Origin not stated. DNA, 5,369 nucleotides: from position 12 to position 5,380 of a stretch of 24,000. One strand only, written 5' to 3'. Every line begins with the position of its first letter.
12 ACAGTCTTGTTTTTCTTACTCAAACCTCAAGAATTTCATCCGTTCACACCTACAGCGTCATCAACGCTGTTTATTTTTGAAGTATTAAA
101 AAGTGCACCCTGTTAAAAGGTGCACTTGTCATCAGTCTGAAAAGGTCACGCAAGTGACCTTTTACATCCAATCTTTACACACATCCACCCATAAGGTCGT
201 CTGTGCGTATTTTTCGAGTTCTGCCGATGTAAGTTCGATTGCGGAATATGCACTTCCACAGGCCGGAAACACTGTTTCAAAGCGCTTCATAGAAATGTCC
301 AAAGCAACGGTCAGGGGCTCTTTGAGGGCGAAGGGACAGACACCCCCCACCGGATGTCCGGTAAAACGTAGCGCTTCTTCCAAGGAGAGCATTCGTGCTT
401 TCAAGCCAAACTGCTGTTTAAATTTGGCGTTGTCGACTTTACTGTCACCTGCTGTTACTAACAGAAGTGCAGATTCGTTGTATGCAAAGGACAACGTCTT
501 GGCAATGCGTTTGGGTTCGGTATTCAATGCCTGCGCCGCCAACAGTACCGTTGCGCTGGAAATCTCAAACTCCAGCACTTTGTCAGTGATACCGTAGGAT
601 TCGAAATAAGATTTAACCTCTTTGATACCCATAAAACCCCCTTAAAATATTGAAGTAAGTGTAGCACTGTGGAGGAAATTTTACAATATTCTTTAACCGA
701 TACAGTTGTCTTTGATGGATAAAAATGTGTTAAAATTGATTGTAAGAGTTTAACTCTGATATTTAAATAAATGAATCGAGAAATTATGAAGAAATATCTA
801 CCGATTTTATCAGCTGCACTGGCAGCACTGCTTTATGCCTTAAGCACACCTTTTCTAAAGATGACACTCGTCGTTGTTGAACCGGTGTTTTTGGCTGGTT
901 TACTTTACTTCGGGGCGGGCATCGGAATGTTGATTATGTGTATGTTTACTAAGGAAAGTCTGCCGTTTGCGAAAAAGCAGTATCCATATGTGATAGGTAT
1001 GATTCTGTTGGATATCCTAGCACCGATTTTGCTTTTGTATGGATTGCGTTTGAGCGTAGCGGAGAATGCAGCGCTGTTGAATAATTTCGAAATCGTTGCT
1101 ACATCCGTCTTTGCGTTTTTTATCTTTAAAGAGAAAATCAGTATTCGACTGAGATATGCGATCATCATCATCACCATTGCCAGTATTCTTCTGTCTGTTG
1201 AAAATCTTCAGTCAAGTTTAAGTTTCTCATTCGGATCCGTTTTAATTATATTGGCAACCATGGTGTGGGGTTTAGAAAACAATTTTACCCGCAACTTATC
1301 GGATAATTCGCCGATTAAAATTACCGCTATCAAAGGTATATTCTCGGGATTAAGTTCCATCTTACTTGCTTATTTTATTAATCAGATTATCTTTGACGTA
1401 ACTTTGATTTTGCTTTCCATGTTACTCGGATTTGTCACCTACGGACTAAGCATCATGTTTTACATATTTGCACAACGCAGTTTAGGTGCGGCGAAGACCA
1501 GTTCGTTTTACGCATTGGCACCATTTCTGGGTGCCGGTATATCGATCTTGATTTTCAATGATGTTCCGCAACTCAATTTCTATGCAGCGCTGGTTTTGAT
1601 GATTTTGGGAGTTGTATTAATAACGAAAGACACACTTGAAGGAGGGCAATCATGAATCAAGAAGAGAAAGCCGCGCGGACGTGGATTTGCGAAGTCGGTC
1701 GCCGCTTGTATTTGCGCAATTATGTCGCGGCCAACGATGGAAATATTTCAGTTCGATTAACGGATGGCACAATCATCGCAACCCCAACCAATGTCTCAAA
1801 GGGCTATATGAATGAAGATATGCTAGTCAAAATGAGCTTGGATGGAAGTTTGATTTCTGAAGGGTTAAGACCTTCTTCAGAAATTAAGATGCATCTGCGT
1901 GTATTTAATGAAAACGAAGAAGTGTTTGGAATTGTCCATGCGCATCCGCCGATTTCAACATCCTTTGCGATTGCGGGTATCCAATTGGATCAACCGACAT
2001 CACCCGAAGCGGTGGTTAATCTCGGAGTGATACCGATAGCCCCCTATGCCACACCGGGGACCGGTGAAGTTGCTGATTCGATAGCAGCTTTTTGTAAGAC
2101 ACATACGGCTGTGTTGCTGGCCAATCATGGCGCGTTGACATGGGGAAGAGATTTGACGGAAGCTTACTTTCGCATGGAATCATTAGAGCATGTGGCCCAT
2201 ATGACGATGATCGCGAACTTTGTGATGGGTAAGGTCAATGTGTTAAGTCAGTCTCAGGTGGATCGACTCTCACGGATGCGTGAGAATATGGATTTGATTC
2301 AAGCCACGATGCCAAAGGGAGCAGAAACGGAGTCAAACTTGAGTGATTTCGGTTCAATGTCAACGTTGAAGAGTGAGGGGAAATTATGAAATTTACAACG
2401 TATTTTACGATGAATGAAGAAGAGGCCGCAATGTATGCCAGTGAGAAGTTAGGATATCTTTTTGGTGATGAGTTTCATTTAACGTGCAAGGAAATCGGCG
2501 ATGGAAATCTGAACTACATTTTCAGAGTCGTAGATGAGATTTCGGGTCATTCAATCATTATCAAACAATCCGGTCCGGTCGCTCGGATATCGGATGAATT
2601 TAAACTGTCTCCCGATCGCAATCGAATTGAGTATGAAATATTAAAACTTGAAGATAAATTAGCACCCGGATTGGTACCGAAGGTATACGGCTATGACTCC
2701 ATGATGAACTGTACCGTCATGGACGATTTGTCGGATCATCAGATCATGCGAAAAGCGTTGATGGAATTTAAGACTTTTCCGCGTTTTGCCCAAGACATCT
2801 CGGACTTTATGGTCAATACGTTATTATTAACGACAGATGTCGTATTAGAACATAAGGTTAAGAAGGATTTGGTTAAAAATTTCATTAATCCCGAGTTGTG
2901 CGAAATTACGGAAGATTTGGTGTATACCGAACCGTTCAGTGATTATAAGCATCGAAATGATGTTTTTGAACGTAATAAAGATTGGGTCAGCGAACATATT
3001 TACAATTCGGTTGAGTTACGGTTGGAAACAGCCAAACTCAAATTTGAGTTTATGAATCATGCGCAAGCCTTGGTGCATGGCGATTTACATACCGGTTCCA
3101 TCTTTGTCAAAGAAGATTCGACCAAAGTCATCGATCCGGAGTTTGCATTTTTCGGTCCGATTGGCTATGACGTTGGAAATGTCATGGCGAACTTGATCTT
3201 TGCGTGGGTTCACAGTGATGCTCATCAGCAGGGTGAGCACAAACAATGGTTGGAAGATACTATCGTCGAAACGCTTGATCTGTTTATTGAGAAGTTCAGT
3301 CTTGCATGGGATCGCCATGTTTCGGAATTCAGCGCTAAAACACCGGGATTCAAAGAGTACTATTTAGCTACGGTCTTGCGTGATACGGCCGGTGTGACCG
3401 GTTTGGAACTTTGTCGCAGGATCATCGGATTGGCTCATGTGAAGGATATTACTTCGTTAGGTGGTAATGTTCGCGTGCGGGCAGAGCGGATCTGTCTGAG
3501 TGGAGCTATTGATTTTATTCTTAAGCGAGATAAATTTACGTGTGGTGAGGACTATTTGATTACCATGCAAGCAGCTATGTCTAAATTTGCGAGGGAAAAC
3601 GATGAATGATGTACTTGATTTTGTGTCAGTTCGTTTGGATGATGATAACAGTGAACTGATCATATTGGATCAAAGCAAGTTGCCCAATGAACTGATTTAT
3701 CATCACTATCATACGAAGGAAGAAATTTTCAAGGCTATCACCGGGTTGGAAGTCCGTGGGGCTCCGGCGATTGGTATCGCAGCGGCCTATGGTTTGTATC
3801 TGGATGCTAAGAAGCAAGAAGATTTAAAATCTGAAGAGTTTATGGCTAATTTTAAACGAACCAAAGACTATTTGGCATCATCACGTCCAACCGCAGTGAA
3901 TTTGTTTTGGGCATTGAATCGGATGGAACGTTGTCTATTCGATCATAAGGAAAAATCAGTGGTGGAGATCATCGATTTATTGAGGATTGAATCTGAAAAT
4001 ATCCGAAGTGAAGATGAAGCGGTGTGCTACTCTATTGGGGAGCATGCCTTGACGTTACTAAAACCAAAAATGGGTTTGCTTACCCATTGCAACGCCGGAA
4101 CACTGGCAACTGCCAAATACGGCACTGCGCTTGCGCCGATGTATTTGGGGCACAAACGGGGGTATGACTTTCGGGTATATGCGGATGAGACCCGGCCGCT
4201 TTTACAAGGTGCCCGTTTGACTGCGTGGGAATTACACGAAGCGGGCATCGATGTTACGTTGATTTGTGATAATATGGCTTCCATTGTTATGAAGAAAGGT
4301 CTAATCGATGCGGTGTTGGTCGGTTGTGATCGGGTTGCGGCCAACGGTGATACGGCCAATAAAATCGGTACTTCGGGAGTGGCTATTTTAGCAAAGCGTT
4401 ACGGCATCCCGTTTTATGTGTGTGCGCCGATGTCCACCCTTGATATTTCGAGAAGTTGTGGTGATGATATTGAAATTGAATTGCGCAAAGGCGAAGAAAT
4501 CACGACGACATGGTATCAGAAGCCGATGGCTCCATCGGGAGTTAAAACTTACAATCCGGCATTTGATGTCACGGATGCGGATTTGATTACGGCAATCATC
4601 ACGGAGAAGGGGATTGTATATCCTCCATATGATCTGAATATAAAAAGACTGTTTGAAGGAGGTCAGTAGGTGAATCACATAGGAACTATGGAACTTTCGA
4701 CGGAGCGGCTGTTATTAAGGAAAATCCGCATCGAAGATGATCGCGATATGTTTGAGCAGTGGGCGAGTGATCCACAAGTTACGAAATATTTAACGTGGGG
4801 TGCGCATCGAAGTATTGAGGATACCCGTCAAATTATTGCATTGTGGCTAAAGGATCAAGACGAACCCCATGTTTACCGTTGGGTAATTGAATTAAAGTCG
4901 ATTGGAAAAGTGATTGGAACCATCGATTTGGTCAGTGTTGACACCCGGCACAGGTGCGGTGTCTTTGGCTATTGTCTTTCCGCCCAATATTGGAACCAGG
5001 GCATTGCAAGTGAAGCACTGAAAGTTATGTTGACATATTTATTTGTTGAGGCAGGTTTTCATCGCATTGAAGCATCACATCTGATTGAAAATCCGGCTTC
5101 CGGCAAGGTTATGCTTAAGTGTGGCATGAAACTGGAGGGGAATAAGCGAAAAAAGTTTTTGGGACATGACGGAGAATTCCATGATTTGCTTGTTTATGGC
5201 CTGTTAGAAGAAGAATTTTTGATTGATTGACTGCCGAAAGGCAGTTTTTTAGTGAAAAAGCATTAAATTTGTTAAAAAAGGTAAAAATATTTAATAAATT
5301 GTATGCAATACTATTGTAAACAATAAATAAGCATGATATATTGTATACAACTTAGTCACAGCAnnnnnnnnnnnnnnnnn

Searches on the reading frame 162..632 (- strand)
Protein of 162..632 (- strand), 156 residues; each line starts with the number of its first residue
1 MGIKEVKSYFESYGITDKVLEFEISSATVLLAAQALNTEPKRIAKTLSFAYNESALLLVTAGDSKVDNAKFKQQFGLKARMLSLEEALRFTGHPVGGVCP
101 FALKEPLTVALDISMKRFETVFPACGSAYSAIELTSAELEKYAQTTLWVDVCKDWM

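Call 9: search_protein_families(library=pfam, proteins=[window:162-632:-], max_evalue=0.001)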
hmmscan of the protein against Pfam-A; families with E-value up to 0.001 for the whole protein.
window:162-632:- (156 aa): 1 family
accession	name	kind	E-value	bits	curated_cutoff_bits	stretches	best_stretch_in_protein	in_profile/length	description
PF04073.20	tRNA_edit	-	9.1e-22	77.9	25.5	1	27-141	5-122/123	Aminoacyl-tRNA editing domain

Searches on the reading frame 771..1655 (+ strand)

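Call 8: search_protein_families(library=pfam, proteins=[window:771-1655:+], max_evalue=0.001)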
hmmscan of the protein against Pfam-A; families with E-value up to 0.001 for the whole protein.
window:771-1655:+ (294 aa): 1 family
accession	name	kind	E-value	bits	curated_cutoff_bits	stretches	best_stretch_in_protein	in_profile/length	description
PF00892.27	EamA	-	5.8e-27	95.1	28.2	2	12-142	4-134/135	EamA-like transporter family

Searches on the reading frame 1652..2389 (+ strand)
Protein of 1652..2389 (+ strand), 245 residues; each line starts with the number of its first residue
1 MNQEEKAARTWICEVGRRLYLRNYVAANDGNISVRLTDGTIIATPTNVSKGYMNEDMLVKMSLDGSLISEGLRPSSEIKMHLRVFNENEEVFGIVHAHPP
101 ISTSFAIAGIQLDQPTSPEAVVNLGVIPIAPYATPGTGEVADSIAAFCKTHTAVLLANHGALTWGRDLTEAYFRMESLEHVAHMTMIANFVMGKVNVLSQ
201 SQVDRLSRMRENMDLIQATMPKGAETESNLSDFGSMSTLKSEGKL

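Call 8: search_protein_families(library=pfam, proteins=[window:1652-2389:+], max_evalue=0.001)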
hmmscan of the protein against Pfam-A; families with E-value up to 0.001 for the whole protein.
window:1652-2389:+ (245 aa): 1 family
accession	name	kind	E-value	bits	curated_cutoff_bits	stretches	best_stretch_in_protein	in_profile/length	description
PF00596.27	Aldolase_II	-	4.8e-47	160.6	22.2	1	12-185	3-182/183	Class II Aldolase and Adducin N-terminal domain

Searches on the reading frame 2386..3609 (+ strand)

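Call 8: search_protein_families(library=pfam, proteins=[window:2386-3609:+], max_evalue=0.001)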
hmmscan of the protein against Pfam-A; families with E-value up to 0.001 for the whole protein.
window:2386-3609:+ (407 aa): 1 family
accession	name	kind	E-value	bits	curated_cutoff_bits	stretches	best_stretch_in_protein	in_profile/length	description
PF01636.29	APH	-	6.7e-08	33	23.2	1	191-272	137-215/239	Phosphotransferase enzyme family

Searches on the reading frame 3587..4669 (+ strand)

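Call 8: search_protein_families(library=pfam, proteins=[window:3587-4669:+], max_evalue=0.001)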
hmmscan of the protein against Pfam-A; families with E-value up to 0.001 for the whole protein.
window:3587-4669:+ (360 aa): 1 family
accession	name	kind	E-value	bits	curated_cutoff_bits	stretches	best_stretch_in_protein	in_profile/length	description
PF01008.23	IF-2B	-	1.8e-82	277.2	22.4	1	55-346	1-280/280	Initiation factor 2 subunit family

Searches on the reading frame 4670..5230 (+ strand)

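Call 8: search_protein_families(library=pfam, proteins=[window:4670-5230:+], max_evalue=0.001)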
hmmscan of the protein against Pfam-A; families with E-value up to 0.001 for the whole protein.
window:4670-5230:+ (186 aa): 3 families
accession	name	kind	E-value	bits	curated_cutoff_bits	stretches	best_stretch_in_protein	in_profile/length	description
PF13302.13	Acetyltransf_3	-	1.4e-33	116.9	25.4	1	13-154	1-138/138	Acetyltransferase (GNAT) domain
PF00583.31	Acetyltransf_1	-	7.3e-11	42.8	20.7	1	54-153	23-116/116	Acetyltransferase (GNAT) family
PF13420.13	Acetyltransf_4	-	3.6e-05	24.3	24.3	1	22-163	6-144/155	Acetyltransferase (GNAT) domain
